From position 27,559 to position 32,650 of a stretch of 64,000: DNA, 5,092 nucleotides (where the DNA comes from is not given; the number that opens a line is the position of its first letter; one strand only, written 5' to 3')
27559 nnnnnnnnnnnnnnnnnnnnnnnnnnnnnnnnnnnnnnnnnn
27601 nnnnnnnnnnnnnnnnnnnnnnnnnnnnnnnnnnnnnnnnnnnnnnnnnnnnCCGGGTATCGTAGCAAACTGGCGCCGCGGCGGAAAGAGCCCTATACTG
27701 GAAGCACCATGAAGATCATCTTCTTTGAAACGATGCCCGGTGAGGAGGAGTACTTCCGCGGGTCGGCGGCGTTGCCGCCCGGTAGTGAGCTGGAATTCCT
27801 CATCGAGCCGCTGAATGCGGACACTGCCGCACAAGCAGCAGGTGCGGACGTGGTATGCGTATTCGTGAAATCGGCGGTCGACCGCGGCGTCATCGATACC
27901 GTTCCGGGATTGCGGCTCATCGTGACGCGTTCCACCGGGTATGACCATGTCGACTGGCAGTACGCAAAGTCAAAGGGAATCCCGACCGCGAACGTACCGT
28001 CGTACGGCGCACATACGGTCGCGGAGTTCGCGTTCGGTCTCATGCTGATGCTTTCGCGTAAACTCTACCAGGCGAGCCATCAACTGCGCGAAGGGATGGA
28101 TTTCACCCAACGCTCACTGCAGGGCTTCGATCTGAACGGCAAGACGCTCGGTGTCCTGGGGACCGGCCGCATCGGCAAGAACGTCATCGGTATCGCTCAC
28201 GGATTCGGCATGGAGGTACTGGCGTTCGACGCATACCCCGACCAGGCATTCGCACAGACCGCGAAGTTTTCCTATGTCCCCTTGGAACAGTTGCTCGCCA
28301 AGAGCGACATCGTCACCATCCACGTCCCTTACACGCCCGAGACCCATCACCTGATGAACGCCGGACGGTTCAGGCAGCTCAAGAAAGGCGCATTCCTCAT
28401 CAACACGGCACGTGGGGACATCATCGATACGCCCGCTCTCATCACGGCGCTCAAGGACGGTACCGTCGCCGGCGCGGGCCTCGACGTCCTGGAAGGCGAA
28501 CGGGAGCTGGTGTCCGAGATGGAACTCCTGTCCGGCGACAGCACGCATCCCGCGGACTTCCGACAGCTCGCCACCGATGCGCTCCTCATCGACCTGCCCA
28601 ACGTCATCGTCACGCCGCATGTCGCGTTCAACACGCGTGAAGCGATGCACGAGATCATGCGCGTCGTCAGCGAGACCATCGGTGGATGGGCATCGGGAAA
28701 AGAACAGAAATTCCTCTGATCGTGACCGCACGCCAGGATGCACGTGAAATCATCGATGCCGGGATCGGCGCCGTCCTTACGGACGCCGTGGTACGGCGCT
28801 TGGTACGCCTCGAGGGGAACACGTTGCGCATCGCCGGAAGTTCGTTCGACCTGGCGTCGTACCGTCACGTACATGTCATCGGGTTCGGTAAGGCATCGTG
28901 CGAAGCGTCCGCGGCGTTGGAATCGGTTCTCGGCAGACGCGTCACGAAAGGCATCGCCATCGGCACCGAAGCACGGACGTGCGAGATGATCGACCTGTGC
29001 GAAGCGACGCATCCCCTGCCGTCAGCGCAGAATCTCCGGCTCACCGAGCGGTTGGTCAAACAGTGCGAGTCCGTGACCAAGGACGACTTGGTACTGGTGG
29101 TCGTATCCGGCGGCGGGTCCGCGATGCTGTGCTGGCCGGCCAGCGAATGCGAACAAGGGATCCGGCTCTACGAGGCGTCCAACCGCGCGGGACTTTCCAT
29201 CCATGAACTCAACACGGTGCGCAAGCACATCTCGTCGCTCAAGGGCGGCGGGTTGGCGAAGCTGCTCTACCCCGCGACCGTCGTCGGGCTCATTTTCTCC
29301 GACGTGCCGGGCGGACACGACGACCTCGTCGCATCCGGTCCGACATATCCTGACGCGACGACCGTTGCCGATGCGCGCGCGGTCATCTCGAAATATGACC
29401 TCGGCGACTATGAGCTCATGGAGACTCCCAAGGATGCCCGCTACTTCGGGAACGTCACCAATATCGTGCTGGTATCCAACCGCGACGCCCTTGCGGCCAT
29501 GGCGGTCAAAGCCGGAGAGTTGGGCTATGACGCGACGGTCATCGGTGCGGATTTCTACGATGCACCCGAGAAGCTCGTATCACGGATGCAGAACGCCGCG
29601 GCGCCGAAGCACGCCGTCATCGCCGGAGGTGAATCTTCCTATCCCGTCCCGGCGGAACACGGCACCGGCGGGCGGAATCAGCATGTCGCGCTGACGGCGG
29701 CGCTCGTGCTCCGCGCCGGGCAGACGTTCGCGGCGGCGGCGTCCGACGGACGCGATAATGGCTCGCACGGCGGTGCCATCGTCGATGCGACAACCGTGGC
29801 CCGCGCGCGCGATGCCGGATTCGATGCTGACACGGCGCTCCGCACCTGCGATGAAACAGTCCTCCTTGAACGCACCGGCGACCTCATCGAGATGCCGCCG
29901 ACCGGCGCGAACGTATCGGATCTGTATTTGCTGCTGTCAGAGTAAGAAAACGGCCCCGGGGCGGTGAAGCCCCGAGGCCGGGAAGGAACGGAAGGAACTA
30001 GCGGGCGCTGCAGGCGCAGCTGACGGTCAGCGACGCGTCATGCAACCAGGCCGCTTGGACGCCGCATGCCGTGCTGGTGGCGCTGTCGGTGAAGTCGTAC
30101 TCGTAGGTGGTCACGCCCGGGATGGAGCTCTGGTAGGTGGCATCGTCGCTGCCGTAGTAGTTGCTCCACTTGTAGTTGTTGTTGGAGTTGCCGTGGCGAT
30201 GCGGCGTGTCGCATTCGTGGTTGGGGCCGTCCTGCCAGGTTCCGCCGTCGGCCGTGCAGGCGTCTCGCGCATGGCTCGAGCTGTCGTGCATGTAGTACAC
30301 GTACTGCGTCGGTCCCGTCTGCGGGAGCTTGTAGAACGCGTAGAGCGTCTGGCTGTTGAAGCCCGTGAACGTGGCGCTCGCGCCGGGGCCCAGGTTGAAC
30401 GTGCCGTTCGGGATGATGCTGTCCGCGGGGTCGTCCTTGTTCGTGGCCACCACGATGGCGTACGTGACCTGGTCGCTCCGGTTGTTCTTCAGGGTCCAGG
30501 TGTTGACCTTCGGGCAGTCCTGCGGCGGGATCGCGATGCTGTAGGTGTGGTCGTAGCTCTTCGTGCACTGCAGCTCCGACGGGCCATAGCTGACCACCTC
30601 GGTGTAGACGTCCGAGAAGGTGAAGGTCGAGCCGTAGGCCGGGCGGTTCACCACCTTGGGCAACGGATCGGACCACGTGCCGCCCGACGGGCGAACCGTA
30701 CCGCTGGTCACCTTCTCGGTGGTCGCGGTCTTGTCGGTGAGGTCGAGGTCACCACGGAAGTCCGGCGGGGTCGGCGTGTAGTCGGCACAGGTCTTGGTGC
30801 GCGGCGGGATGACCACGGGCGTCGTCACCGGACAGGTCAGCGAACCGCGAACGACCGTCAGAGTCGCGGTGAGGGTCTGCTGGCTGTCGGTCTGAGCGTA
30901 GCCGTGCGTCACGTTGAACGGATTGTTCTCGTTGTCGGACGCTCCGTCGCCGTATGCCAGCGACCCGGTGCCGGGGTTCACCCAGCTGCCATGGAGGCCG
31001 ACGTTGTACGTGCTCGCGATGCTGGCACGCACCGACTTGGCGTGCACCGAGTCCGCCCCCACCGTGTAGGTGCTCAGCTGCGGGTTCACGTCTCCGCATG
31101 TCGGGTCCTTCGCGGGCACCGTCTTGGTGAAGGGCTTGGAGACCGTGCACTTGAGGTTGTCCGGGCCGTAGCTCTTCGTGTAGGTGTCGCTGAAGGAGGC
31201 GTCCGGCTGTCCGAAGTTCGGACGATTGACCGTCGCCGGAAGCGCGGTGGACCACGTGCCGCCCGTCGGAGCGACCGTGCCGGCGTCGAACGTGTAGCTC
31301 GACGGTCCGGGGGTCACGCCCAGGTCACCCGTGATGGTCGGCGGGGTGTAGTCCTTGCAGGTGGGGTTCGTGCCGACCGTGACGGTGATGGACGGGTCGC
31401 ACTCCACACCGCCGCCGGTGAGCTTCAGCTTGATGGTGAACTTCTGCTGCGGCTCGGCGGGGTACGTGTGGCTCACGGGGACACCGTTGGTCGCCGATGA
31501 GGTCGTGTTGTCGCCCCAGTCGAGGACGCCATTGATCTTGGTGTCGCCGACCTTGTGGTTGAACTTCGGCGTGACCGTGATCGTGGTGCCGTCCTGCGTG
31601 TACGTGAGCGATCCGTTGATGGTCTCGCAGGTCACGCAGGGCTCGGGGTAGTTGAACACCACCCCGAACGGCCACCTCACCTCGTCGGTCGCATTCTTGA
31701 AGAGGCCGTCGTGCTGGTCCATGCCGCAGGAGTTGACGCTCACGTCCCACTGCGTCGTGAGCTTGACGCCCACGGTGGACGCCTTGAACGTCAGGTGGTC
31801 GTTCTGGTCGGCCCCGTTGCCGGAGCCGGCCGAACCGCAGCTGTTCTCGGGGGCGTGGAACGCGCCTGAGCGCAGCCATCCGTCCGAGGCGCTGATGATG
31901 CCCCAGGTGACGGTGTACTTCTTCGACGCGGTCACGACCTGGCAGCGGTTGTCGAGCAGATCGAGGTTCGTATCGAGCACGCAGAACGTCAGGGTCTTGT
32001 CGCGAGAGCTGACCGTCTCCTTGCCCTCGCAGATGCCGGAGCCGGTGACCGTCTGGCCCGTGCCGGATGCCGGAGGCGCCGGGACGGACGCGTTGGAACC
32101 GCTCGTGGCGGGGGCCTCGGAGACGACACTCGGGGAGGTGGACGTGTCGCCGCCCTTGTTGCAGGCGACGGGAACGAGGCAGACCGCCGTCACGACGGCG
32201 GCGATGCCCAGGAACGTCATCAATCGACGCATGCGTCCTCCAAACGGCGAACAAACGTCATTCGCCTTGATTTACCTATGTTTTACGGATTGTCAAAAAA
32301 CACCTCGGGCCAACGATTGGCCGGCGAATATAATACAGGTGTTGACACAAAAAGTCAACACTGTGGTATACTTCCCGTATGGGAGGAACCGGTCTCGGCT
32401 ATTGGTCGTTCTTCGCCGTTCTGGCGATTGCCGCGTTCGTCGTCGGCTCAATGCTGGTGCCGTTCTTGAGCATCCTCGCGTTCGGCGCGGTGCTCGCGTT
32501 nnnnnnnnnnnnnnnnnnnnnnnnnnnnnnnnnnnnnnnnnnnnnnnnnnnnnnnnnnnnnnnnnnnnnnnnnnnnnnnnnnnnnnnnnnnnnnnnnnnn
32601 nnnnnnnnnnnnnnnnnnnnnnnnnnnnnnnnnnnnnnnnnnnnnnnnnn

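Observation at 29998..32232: Extreme-GC, Cys-rich, internally duplicated 744-aa lipoprotein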

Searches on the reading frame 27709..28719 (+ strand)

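Call 17: search_protein_families(library=pfam, proteins=[window:27709-28719:+], max_evalue=0.001)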
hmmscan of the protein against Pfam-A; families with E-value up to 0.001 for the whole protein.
window:27709-28719:+ (336 aa): 4 families
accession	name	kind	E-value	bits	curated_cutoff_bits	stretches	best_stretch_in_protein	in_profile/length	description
PF02826.25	2-Hacid_dh_C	-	2.2e-58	197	25.1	1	109-306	1-178/178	D-isomer specific 2-hydroxyacid dehydrogenase, NAD binding domain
PF00389.36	2-Hacid_dh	-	1.5e-26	93.1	24.6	1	10-333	9-129/134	D-isomer specific 2-hydroxyacid dehydrogenase, catalytic domain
PF03446.21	NAD_binding_2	-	1.3e-05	25.7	21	1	147-250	2-109/161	NAD binding domain of 6-phosphogluconate dehydrogenase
PF22660.2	RS_preATP-grasp-like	-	0.00069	20.4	27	0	145-206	2-70/98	Ribonucleotide synthetase preATP-grasp domain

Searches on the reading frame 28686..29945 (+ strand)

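Call 17: search_protein_families(library=pfam, proteins=[window:28686-29945:+], max_evalue=0.001)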
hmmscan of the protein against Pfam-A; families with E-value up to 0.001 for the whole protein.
window:28686-29945:+ (419 aa): 2 families
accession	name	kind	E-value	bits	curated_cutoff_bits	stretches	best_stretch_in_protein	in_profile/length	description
PF13660.11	DUF4147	-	7.2e-63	212.6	23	1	19-240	2-223/234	Domain of unknown function (DUF4147)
PF05161.18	MOFRL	-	2.9e-20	72.9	28.3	1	310-412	2-106/106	MOFRL family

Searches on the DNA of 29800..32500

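Call 74: search_rna_families(source=window, start=29800, end=32500, threshold=evalue, max_evalue=1)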
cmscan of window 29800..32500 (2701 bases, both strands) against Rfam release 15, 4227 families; matches with E-value up to 1: 0.
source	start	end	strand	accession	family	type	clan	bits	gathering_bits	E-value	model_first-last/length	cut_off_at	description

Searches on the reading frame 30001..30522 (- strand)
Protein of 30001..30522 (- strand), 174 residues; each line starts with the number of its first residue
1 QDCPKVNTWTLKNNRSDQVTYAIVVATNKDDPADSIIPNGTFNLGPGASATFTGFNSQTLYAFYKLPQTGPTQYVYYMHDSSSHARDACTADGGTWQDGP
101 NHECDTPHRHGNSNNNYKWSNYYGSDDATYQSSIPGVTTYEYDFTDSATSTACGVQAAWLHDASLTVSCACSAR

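Call 62: search_solved_structures(query=A5, max_evalue=10)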
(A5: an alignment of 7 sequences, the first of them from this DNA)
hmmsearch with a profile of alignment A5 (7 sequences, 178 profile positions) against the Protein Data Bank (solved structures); distinct sequences matched with E-value up to 10: 1.
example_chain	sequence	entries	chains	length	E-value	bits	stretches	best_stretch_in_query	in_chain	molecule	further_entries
5heg_A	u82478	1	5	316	2.8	11.4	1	9-86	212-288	Proton-gated ion channel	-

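Call 77: predict_structure(alignment_id=A6)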
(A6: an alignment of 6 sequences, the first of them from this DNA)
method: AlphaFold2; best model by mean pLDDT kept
length: 174 residues; sequences in the alignment: 6
mean_pLDDT: 80.2   pTM: 0.59
mean pLDDT of the five models: 80.2, 79.0, 77.0, 67.6, 66.8
residues with pLDDT >= 90: 35; 70-90: 104; 50-70: 26; < 50: 9
segments of 3 or more residues with pLDDT < 50: 153-160
pLDDT, mean of each block of 10 residues (from residue 1): 73 86 93 92 92 87 85 86 86 84 84 65 68 84 85 48 76 58
secondary structure, 60 per line:
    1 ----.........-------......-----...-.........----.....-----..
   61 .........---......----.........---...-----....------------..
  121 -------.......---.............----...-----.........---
elements in order: E5-13 E21-26 E36-44 E49-53 E59-69 E73-78 H83-91 E95-97 E103-106 E128-134 E138-150 E155-157 E163-171

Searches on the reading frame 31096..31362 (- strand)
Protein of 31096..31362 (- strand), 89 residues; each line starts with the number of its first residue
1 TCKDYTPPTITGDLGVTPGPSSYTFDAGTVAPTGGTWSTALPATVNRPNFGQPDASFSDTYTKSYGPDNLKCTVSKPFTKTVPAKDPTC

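Call 50: search_protein_families(library=pfam, alignment_id=A2, max_evalue=1)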
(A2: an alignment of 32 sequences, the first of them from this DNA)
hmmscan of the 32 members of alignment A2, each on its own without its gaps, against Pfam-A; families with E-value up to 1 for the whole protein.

A. member 1, seq(89 aa): 0 families

B. families by the number of members that match (of 32 scanned): 2 families
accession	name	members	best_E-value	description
PF05533.18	Peptidase_C42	1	0.1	Beet yellows virus-type papain-like endopeptidase C42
PF13388.11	DUF4106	1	0.81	Protein of unknown function (DUF4106)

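Call 52: find_related_loci(query=A3, collection=genome_contigs, flank=10000)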
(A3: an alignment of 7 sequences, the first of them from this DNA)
Query A3 (89 aa) in genome_contigs; peptide patterns used: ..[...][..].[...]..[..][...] (x = any residue, [..] = any of these).
60 stretches matched a pattern; 2 encode a relative of the query (tblastn E <= 1e-3); 2 distinct loci.
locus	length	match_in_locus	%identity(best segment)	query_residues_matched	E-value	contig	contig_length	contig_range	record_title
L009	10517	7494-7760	91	1-89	2e-52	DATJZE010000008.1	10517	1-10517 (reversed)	MAG TPA_asm: Candidatus Paceibacterota bacterium isolate SMAG_U15170 k141_2960337, whole genome shotgun sequence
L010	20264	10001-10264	59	2-89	3e-32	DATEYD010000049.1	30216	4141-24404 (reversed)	MAG TPA_asm: Candidatus Paceibacterota bacterium isolate SMAG_U8436 k141_1314334, whole genome shotgun sequence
